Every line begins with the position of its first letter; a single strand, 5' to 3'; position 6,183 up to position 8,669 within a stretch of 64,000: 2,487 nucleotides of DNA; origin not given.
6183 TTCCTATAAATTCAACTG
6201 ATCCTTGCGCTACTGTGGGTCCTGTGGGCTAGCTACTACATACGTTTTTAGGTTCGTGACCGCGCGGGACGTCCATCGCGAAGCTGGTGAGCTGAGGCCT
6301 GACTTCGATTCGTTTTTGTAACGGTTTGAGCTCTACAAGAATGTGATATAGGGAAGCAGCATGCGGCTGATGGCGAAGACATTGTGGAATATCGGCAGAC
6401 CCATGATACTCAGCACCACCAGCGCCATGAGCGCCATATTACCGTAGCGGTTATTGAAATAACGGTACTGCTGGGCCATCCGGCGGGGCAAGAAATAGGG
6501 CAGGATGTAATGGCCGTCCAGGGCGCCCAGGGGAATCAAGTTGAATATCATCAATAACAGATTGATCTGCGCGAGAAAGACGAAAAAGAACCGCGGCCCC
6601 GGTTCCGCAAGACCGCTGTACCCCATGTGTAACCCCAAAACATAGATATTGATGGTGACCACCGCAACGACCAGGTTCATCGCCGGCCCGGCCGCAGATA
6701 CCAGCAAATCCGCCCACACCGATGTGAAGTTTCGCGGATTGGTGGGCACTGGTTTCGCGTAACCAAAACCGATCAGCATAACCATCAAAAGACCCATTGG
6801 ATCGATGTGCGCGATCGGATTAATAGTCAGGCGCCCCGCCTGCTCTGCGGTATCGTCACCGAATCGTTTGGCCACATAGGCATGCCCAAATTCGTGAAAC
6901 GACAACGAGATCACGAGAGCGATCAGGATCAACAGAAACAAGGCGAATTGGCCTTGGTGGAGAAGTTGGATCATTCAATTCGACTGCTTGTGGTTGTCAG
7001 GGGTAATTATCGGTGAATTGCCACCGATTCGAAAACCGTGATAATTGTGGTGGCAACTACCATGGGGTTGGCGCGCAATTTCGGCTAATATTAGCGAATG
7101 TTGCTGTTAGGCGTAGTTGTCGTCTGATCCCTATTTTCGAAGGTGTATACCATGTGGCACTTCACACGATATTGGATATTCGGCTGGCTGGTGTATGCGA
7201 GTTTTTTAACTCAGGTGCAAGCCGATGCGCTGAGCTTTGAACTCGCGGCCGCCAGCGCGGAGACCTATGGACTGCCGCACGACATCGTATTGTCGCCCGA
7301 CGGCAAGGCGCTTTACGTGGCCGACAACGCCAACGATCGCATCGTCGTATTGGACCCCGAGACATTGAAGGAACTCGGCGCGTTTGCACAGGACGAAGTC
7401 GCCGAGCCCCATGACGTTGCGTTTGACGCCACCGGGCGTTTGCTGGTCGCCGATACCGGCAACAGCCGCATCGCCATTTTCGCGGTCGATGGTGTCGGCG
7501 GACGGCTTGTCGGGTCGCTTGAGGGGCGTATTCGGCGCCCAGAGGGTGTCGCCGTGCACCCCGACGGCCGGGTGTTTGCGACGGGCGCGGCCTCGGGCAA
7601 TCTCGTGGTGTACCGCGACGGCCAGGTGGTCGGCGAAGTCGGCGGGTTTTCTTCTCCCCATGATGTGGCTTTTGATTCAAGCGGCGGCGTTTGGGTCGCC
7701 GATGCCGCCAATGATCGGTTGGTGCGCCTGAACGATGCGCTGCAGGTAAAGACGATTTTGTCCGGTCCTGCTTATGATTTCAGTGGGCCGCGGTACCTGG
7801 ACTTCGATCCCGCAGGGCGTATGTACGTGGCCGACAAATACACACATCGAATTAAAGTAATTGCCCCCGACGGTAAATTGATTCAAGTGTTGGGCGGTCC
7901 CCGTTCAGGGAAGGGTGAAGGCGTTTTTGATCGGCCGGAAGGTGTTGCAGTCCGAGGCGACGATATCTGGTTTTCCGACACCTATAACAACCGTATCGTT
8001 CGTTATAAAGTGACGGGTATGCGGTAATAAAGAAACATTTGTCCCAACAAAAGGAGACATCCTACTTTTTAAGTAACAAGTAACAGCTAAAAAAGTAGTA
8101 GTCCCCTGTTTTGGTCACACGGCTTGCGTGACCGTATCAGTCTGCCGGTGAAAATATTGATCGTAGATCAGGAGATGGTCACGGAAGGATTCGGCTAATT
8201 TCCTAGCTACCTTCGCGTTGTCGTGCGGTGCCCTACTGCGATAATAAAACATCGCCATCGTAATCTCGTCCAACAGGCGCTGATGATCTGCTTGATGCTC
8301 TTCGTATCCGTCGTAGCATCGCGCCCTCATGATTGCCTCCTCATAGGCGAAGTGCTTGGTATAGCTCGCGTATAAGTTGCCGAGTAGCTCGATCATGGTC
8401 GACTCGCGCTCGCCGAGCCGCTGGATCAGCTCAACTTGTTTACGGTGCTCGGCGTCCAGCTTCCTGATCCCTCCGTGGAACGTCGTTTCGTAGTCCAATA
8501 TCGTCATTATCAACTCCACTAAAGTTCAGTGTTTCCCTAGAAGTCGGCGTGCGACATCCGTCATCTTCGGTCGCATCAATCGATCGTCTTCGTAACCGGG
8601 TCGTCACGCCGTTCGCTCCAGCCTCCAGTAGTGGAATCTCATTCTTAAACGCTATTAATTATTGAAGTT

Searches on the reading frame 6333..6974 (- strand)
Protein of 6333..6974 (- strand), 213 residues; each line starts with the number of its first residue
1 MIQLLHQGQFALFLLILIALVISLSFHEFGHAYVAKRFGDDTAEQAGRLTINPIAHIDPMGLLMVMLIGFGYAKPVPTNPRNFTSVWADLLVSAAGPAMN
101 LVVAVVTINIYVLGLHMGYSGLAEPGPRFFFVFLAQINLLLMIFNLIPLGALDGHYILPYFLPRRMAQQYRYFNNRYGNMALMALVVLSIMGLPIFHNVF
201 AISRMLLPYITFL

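Call 10: search_protein_families(library=pfam, proteins=[window:6333-6974:-])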
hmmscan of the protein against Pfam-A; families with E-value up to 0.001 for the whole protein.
window:6333-6974:- (213 aa): 1 family
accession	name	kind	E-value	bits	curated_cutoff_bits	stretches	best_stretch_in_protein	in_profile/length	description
PF02163.28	Peptidase_M50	-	2.1e-19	70.2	27.2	2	16-111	2-100/221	Peptidase family M50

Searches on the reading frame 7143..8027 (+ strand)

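Call 10: search_protein_families(library=pfam, proteins=[window:7143-8027:+])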
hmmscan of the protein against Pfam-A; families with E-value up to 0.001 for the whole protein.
window:7143-8027:+ (294 aa): 12 families
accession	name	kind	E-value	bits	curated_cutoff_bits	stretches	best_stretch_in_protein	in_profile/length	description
PF01436.27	NHL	-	1.1e-34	117.2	20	3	88-113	3-28/28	NHL repeat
PF10282.15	Lactonase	-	4.9e-10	39.6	21.7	1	47-138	248-342/344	Lactonase, 7-bladed beta-propeller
PF24684.1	Vgb_lyase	-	9.7e-10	38.1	50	1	170-292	13-127/290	Virginiamycin B lyase family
PF08450.18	SGL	-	1.5e-09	38.3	26.3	1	46-117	137-214/246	SMP-30/Gluconolactonase/LRE-like region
PF25174.1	Beta-prop_THOC3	-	1.9e-09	37.4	305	1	39-207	85-250/272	THOC3 beta-propeller domain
PF24814.1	WD40_Prp19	-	7.3e-08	32.2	320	1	135-230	140-237/281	Prp19 WD40 domain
PF20067.5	SSL_N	-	1.7e-07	31.4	18.9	0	130-155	20-44/46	Strictosidine synthase-like, N-terminal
PF23414.1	Beta-prop_EML_2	-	1.7e-07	31.3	90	0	48-117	45-112/266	Echinoderm microtubule-associated protein second beta-propeller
PF13449.12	Phytase-like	-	3.6e-05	24.2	27.6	0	265-292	70-98/284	Esterase-like activity of phytase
PF23500.1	DUF7133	-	0.00045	20.1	27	0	82-106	22-46/385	Domain of unknown function (DUF7133)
PF00400.38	WD40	-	0.00062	20.7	27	0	135-157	16-38/39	WD domain, G-beta repeat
PF16819.11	DUF5074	-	0.00081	19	27.2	0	63-204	70-220/353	Domain of unknown function (DUF5074)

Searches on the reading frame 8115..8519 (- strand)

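Call 10: search_protein_families(library=pfam, proteins=[window:8115-8519:-])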
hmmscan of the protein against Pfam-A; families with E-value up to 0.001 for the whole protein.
window:8115-8519:- (134 aa): 1 family
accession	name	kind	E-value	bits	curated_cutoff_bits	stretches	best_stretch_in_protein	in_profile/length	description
PF01814.28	Hemerythrin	-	1.5e-08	35.6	25.3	1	17-119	2-119/127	Hemerythrin HHE cation binding domain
